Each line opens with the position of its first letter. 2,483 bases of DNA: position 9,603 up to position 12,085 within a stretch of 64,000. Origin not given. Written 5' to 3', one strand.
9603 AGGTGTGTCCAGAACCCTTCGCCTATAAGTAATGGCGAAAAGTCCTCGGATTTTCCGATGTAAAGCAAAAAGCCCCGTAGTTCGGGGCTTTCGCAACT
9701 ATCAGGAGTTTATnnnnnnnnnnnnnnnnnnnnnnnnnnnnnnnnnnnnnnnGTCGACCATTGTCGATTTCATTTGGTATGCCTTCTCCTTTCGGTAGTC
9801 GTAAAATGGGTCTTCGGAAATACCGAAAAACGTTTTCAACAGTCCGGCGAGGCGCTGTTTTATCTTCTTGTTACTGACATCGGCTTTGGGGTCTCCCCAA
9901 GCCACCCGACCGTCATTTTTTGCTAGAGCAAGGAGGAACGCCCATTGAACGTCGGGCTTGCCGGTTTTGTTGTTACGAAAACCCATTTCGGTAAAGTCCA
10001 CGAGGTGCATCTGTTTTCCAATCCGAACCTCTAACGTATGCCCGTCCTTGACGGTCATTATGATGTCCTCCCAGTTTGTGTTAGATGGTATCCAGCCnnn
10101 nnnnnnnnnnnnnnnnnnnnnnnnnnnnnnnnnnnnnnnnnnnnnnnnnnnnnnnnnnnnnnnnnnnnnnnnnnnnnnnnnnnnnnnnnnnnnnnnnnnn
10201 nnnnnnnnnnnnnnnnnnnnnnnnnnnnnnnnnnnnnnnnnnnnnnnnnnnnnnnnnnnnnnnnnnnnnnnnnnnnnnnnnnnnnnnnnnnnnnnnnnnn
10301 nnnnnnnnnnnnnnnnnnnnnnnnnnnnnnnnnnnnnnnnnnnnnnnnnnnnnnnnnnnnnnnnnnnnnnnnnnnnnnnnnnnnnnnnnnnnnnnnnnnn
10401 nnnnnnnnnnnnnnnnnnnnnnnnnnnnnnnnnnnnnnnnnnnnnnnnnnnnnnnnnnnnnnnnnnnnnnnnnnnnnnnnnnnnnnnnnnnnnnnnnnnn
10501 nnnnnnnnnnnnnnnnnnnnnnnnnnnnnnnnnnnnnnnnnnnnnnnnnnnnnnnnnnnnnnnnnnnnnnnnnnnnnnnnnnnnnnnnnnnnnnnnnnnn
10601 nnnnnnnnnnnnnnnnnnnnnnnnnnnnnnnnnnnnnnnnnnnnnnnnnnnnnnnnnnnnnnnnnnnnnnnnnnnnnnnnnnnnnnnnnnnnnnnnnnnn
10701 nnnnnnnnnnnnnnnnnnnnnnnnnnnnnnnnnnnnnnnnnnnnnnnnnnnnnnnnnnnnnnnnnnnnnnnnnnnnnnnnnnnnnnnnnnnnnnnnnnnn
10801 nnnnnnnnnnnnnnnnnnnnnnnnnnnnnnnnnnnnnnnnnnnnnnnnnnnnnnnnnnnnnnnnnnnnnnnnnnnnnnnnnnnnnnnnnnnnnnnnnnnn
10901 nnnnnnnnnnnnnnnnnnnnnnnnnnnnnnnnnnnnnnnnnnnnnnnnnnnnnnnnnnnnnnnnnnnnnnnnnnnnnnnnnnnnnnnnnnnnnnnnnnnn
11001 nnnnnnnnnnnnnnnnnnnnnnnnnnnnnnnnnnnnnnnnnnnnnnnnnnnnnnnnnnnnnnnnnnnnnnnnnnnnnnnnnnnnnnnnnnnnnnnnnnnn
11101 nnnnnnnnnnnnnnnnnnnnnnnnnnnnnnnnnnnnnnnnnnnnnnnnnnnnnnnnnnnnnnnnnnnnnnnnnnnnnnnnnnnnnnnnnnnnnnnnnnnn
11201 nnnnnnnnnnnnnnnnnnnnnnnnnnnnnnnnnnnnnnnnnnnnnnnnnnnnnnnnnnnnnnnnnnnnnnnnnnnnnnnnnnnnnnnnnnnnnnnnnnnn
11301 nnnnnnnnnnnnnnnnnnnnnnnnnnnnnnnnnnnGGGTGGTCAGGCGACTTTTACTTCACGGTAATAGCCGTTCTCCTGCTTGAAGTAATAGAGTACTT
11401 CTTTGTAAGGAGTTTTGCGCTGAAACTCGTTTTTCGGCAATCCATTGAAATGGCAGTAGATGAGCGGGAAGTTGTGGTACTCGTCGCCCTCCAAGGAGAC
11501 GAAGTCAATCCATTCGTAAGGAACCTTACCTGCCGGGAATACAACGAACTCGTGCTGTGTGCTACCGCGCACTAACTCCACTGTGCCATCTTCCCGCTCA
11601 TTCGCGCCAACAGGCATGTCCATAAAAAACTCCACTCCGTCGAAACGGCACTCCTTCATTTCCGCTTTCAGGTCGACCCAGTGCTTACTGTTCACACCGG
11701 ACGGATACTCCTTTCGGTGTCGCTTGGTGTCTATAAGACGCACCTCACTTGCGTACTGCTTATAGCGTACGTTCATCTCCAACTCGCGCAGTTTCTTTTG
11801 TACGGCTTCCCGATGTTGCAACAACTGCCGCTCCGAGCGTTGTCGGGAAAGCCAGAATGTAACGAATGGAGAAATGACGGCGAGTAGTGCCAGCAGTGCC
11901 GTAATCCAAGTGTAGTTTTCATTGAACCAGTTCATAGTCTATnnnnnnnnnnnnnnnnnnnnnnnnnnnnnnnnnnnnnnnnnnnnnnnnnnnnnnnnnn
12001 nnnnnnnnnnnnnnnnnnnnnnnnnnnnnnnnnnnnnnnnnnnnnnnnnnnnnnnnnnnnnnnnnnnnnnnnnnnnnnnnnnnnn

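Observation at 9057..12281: Four tightly packed uncharacterised genes embedded between xis/recombinase and GmrSD-RmuC-HsdRSM: candidate novel defense cassette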

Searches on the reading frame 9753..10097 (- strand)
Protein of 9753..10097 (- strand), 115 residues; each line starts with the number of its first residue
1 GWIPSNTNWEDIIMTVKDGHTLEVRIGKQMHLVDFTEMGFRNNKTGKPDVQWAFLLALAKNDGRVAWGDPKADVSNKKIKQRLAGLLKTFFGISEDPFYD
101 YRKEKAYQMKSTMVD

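Call 82: find_related_loci(query=A6, collection=genome_contigs, flank=7000)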
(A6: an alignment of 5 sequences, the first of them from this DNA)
Query A6 (115 aa) in genome_contigs; peptide patterns used: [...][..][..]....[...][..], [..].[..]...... (x = any residue, [..] = any of these).
99 stretches matched a pattern; 19 encode a relative of the query (tblastn E <= 1e-3); 19 distinct loci.
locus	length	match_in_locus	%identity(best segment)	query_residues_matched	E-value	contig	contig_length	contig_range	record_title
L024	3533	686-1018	45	3-113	8e-33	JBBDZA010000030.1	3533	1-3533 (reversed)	MAG: Parcubacteria group bacterium isolate LejiaD_47_45 Lejia_D_33884_length_3533_cov_36, whole genome shotgun sequence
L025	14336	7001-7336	42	3-114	2e-31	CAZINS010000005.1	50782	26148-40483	MAG TPA_asm: uncultured Gammaproteobacteria bacterium isolate binchicken_co22_135 genome assembly, contig: NODE_717_leng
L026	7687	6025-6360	40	3-114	7e-29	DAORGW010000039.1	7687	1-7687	MAG TPA_asm: bacterium isolate AMR_MDS_1220 NODE_9148_length_7687_cov_14.147799, whole genome shotgun sequence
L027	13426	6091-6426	41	3-114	7e-27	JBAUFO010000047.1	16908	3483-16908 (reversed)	MAG: Candidatus Zixiibacteriota bacterium isolate MFD13088_ilm_asm_bin32 k127_216818, whole genome shotgun sequence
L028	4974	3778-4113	38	3-114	1e-26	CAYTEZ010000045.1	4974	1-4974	MAG TPA_asm: uncultured Gammaproteobacteria bacterium isolate SRP170004_co1_41 genome assembly, contig: NODE_27800_lengt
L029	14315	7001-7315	37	4-110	1e-24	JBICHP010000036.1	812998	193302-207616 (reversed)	MAG: Phycisphaerales bacterium JB054 k141_60399, whole genome shotgun sequence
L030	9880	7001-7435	32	3-114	8e-24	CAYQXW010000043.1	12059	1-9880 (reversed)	MAG TPA_asm: uncultured Planctomycetales bacterium isolate SRP220891_co4_133 genome assembly, contig: NODE_9177_length_1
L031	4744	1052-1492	32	3-114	9e-23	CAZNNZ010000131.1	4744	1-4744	MAG TPA_asm: uncultured Planctomycetales bacterium isolate SRP278252_co2_854 genome assembly, contig: NODE_39252_length_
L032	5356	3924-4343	32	3-110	7e-22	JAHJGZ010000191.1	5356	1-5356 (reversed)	MAG: Candidatus Omnitrophota bacterium isolate Modern_marine_glass_biofilm.mb.92 Modern_marine_glas.mb.92_k141_985268, w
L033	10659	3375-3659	40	4-98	5e-21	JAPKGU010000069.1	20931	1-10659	MAG: Phycisphaerales bacterium isolate PDA_C_MAG.39 MAG.39_69, whole genome shotgun sequence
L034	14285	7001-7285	40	4-98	8e-21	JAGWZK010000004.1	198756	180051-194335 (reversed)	MAG: Planctomycetota bacterium isolate REEB511 contig-150_38, whole genome shotgun sequence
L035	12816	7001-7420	32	3-110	2e-20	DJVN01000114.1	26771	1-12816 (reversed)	MAG TPA_asm: Syntrophaceae bacterium UBA6255 UBA6255_contig_84542, whole genome shotgun sequence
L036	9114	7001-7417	32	3-107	2e-20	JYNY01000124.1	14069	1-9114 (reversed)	Candidatus Omnitrophus magneticus isolate SKK-01 SAG1169, whole genome shotgun sequence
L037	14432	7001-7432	31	3-114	2e-20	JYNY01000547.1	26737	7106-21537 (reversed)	Candidatus Omnitrophus magneticus isolate SKK-01 SAG1846, whole genome shotgun sequence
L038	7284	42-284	43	34-114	3e-20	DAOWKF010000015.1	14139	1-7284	MAG TPA_asm: Candidatus Omnitrophota bacterium isolate CSMAG_2088 CSMAG_2088_k141_1280767_length_14139_cov_32.0000, whol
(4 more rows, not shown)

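Call 87: search_protein_families(library=pfam, alignment_id=A7, max_evalue=0.0001)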
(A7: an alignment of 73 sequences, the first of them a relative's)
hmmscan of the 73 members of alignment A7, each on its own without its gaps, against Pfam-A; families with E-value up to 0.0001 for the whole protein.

A. member 1, L024:1204-1443:+ (79 aa): 1 family
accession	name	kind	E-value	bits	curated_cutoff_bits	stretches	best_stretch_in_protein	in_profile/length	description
PF18903.5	DUF5659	-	1.4e-11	44.5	23.6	1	3-77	2-75/75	Domain of unknown function (DUF5659)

B. families by the number of members that match (of 73 scanned): 42 families (the first 25 are shown)
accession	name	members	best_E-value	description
PF18903.5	DUF5659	4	1.4e-11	Domain of unknown function (DUF5659)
PF00239.26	Resolvase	3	6.4e-20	Resolvase, N terminal domain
PF13408.12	Zn_ribbon_recom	3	4.3e-14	Recombinase zinc beta ribbon domain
PF07508.19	Recombinase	3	4.2e-12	Recombinase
PF00589.27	Phage_integrase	2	1.3e-32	Phage integrase family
PF00891.24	Methyltransf_2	2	3.8e-32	O-methyltransferase domain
PF00534.26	Glycos_transf_1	2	4.6e-25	Glycosyl transferases group 1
PF13692.12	Glyco_trans_1_4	2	3.8e-24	Glycosyl transferases group 1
PF04851.21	ResIII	2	4.7e-22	Type III restriction enzyme, res subunit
PF13439.12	Glyco_transf_4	2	9.3e-22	Glycosyltransferase Family 4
PF13579.12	Glyco_trans_4_4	2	4.3e-16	Glycosyl transferase 4-like domain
PF13186.11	SPASM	2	8.8e-12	Iron-sulfur cluster-binding domain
PF00270.35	DEAD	2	1.2e-11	DEAD/DEAH box helicase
PF04055.27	Radical_SAM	2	4.6e-11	Radical SAM superfamily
PF19263.5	DUF5906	2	8e-09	Family of unknown function (DUF5906)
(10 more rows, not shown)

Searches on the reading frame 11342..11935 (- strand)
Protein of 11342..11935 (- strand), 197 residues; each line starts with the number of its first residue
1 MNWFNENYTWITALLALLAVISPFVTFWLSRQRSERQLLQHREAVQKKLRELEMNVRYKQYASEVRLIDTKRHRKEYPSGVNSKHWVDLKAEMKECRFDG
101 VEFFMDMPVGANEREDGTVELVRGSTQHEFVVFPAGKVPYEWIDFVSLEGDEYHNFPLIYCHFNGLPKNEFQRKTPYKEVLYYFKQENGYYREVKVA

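Call 4: search_protein_families(library=pfam, proteins=[window:11342-11935:-], max_evalue=0.1)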
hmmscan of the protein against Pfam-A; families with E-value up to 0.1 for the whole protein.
window:11342-11935:- (197 aa): 1 family
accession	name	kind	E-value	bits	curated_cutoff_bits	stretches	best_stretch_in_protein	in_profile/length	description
PF14316.11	DUF4381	-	0.05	14.3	27.2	1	3-55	14-62/145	Domain of unknown function (DUF4381)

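Call 5: search_protein_families(library=padloc, proteins=[window:11342-11935:-], max_evalue=0.1)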
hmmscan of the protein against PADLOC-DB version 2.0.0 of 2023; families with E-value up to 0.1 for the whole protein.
window:11342-11935:- (197 aa): 0 families

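Call 6: search_protein_families(library=ncbifam, proteins=[window:11342-11935:-], max_evalue=0.1)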
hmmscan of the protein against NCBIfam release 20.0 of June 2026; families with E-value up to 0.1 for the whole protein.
window:11342-11935:- (197 aa): 1 family
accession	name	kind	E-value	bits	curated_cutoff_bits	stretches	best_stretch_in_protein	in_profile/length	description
NF033218.1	anchor_AmaP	equivalog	0.069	12.9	55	1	1-57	43-99/166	alkaline shock response membrane anchor protein AmaP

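Call 7: search_protein_families(library=phrogs, proteins=[window:11342-11935:-], max_evalue=0.1)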
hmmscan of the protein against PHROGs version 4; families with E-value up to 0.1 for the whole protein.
window:11342-11935:- (197 aa): 2 families
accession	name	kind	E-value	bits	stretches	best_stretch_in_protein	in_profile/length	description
phrog_23581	-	unknown function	0.031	15.7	1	46-107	27-86/118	-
phrog_26288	-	unknown function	0.07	14.2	0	11-53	5-49/86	-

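Call 20: find_homologous_proteins(query=window:11342-11935:-)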
Query window:11342-11935:- (197 aa): 5 proteins with E <= 0.001 among 165 candidates.
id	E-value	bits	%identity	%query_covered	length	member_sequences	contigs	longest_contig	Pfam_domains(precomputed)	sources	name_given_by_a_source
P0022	2.4e-132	457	100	100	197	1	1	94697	-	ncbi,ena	-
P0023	4.0e-92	325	74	93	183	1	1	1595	-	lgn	-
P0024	1.9e-86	307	65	99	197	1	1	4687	-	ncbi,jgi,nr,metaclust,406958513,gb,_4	ncbi:MAG: hypothetical protein ACD_37C00442G0004 [uncultured bacterium]|nr:MAG: hypothetical protein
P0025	3.2e-67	244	57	99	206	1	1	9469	-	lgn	-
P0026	2.2e-53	199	62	69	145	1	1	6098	-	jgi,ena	-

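Call 22: find_encoding_contigs(protein=P0025, flank=10000, max_places=2)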
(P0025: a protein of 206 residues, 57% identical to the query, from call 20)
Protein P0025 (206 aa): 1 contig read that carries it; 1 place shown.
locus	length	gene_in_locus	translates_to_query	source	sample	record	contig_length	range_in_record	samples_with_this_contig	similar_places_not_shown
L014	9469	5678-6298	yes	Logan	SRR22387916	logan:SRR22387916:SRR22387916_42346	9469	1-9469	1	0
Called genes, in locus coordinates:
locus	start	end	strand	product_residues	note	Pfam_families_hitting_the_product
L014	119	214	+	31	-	-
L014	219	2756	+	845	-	PF13588:HSDR_N_2, PF02384:N6_Mtase, PF01170:UPF0020, PF07669:Eco57I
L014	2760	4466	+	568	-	PF03235:GmrSD_N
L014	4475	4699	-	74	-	PF13560:HTH_31, PF01381:HTH_3, PF13443:HTH_26 (weak)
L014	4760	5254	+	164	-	-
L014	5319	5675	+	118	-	-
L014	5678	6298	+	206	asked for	-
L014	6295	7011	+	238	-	-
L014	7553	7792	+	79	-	-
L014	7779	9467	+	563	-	?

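Call 23: find_encoding_contigs(protein=P0022, flank=10000, max_places=2)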
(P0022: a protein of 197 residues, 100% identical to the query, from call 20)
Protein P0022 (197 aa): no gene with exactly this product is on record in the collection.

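Call 33: find_encoding_contigs(protein=P0024, flank=6000, max_places=2)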
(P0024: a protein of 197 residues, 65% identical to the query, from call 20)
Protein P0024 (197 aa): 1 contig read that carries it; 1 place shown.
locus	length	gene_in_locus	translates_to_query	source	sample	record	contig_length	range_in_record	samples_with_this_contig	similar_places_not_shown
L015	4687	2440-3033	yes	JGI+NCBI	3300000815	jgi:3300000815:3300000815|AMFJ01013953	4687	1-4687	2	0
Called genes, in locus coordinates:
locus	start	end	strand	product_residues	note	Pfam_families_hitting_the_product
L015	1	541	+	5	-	?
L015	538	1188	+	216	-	-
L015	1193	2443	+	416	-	PF01420:Methylase_S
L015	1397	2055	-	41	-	-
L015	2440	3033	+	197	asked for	-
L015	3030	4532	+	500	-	PF00078:RVT_1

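Call 34: find_encoding_contigs(protein=P0026, flank=7000, max_places=2)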
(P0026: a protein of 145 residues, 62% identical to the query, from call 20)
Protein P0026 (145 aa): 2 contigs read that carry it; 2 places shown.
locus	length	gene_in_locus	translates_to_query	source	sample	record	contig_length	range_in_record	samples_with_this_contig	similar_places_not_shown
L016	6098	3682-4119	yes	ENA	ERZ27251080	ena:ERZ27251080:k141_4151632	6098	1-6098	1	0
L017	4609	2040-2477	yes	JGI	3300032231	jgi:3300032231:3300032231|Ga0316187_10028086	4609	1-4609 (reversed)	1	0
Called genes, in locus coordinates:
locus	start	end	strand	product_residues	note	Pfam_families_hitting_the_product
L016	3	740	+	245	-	?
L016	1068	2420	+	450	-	-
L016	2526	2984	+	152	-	PF00293:NUDIX, PF14815:NUDIX_4 (faint), PF22327:Nudt16-like (weak)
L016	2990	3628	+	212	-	PF01966:HD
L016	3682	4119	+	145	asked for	-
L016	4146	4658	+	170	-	PF13328:HD_4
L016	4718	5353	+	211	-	PF05724:TPMT (weak), PF02353:CMAS (weak), PF13489:Methyltransf_23, PF05175:MTS, PF13649:Methyltransf_25, PF13847:Methyltransf_31, PF08241:Methyltransf_11, PF08242:Methyltransf_12, +3 more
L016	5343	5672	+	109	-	-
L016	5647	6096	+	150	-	?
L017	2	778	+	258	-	?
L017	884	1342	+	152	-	PF00293:NUDIX, PF14815:NUDIX_4 (faint), PF22327:Nudt16-like (weak)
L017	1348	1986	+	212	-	PF01966:HD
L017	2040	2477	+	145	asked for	-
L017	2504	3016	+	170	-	PF13328:HD_4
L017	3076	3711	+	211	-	PF05724:TPMT (weak), PF02353:CMAS (weak), PF13489:Methyltransf_23, PF05175:MTS, PF13649:Methyltransf_25, PF13847:Methyltransf_31, PF08241:Methyltransf_11, PF08242:Methyltransf_12, +3 more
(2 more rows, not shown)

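Call 72: predict_structure(alignment_id=A2)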
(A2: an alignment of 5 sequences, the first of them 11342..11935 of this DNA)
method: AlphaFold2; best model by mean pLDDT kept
length: 197 residues; sequences in the alignment: 5
mean_pLDDT: 49.0   pTM: 0.29
mean pLDDT of the five models: 49.0, 44.4, 42.4, 41.9, 39.3
residues with pLDDT >= 90: 0; 70-90: 28; 50-70: 50; < 50: 119
segments of 3 or more residues with pLDDT < 50: 55-111, 124-180, 189-191
pLDDT, mean of each block of 10 residues (from residue 1): 77 84 75 63 55 47 36 32 41 35 35 57 42 42 43 35 41 41 51 53
secondary structure, 60 per line:
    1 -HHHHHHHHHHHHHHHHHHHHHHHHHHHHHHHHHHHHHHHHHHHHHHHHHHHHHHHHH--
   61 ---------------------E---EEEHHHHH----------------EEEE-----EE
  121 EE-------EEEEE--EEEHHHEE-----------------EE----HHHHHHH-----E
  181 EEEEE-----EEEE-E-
elements in order: H2-58 E86-88 H89-93 E110-113 E119-122 E130-134 E137-139 H168-174 E180-185 E191-194

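Call 73: search_protein_families(library=pfam, alignment_id=A2, max_evalue=5)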
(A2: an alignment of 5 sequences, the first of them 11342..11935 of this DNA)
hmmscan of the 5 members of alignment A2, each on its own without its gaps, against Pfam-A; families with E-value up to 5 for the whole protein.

A. member 1, window:11342-11935:- (197 aa): 2 families
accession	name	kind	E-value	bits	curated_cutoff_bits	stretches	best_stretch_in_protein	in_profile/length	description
PF14316.11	DUF4381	-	0.05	14.3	27.2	1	3-55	14-62/145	Domain of unknown function (DUF4381)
PF12823.12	DUF3817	-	0.14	13.3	27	1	3-33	53-83/85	Domain of unknown function (DUF3817)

B. families by the number of members that match (of 5 scanned): 6 families
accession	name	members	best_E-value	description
PF12994.12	DUF3878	1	0.04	Domain of unknown function, E. rectale Gene description (DUF3878)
PF14316.11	DUF4381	1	0.05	Domain of unknown function (DUF4381)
PF20485.3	DUF6724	1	0.051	Family of unknown function (DUF6724)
PF20656.2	MS_N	1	0.13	Malate synthase, N-terminal domain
PF12823.12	DUF3817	1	0.14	Domain of unknown function (DUF3817)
PF13980.11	UPF0370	1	0.44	Uncharacterised protein family (UPF0370)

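Call 102: find_related_loci(query=A2, collection=viral_contigs, flank=6000)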
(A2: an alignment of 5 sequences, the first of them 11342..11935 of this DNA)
Query A2 (197 aa) in viral_contigs; peptide patterns used: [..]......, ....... (x = any residue, [..] = any of these).
128 stretches matched a pattern, but none encodes a relative of the query by tblastn (E <= 1e-3).

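Call 105: search_protein_families(library=pfam, proteins=[L014:6295-7011:+, L014:4760-5254:+], max_evalue=0.01)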
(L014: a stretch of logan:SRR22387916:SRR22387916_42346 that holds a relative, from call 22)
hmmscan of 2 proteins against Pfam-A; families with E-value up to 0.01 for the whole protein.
L014:6295-7011:+ (238 aa): 0 families

L014:4760-5254:+ (164 aa): 0 families

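Call 106: search_protein_families(library=padloc, proteins=[L014:6295-7011:+, L014:4760-5254:+], max_evalue=0.01)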
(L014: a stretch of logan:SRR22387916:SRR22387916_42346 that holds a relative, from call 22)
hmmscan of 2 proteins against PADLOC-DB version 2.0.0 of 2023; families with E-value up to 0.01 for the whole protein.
L014:6295-7011:+ (238 aa): 0 families

L014:4760-5254:+ (164 aa): 0 families

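Call 108: search_dna_similar(query=window:11342-11935:-, collection=plasmids, mode=protein, max_evalue=0.001, max_rows=15)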
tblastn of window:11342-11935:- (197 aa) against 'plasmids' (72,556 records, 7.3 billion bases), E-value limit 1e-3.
Records with a match: 1; places in all: 1; records where one place covers at least 80% of the query: 0.
Best place of each record, by identity: <60% 1.
By first word of the organism name: Pseudarthrobacter 1.
By predicted mobility (MOB-suite, as given by PLSDB): non-mobilizable 1.
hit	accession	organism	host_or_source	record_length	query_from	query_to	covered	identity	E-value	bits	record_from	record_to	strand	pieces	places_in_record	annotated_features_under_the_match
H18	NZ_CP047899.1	Pseudarthrobacter psychrotolerans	Single cell,Antarctic soil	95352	48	172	63%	31.3%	2e-9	63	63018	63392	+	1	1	hypothetical protein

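Call 110: get_annotated_region(hit=H18, flank=6000)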
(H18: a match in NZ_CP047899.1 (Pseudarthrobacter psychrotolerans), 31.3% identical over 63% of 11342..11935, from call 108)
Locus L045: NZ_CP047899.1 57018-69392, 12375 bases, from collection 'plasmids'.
description: Pseudarthrobacter psychrotolerans strain YJ56 plasmid unnamed1, complete sequence
organism: Pseudarthrobacter psychrotolerans (NCBI taxid 2697569)
taxonomy: Bacteria; Actinomycetota; Actinomycetes; Micrococcales; Micrococcaceae; Pseudarthrobacter; Pseudarthrobacter psychrotolerans
host: -; source: Single cell,Antarctic soil; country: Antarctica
typing (MOB-suite, as given by PLSDB): non-mobilizable; replicon rep_cluster_1547
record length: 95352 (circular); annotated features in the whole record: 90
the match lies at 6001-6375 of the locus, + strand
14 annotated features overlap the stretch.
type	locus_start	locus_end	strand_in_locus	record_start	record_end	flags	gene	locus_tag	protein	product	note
CDS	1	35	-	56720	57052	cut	-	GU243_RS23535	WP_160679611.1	hypothetical protein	-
CDS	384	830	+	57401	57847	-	-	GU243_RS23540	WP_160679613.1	DUF3644 domain-containing protein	-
CDS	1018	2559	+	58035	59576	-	istA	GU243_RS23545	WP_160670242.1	IS21 family transposase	-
CDS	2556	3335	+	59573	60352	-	istB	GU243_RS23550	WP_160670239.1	IS21-like element helper ATPase IstB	-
CDS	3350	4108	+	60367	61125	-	-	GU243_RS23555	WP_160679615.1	hypothetical protein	-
CDS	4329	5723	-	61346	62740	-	-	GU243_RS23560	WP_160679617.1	ATP-binding protein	-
CDS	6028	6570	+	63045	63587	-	-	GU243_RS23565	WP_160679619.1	hypothetical protein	-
CDS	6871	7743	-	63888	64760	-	-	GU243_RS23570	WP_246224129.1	hypothetical protein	-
CDS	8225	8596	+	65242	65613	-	-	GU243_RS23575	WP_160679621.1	TIR domain-containing protein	-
CDS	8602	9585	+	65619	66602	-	-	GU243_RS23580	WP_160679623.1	caspase family protein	-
CDS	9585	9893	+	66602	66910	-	-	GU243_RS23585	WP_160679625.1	hypothetical protein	-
CDS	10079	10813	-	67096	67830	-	-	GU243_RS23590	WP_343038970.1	recombinase family protein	GO:0006310 - DNA recombination [Evidence IEA]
CDS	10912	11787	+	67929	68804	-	-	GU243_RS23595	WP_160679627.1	GTP pyrophosphokinase family protein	-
CDS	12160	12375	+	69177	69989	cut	-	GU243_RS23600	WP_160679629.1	hypothetical protein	-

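Call 121: search_dna_similar(query=window:11342-11935:-, collection=phages, mode=protein, max_evalue=0.001, max_rows=10)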
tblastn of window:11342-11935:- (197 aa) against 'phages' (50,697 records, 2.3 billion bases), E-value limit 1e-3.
No match.
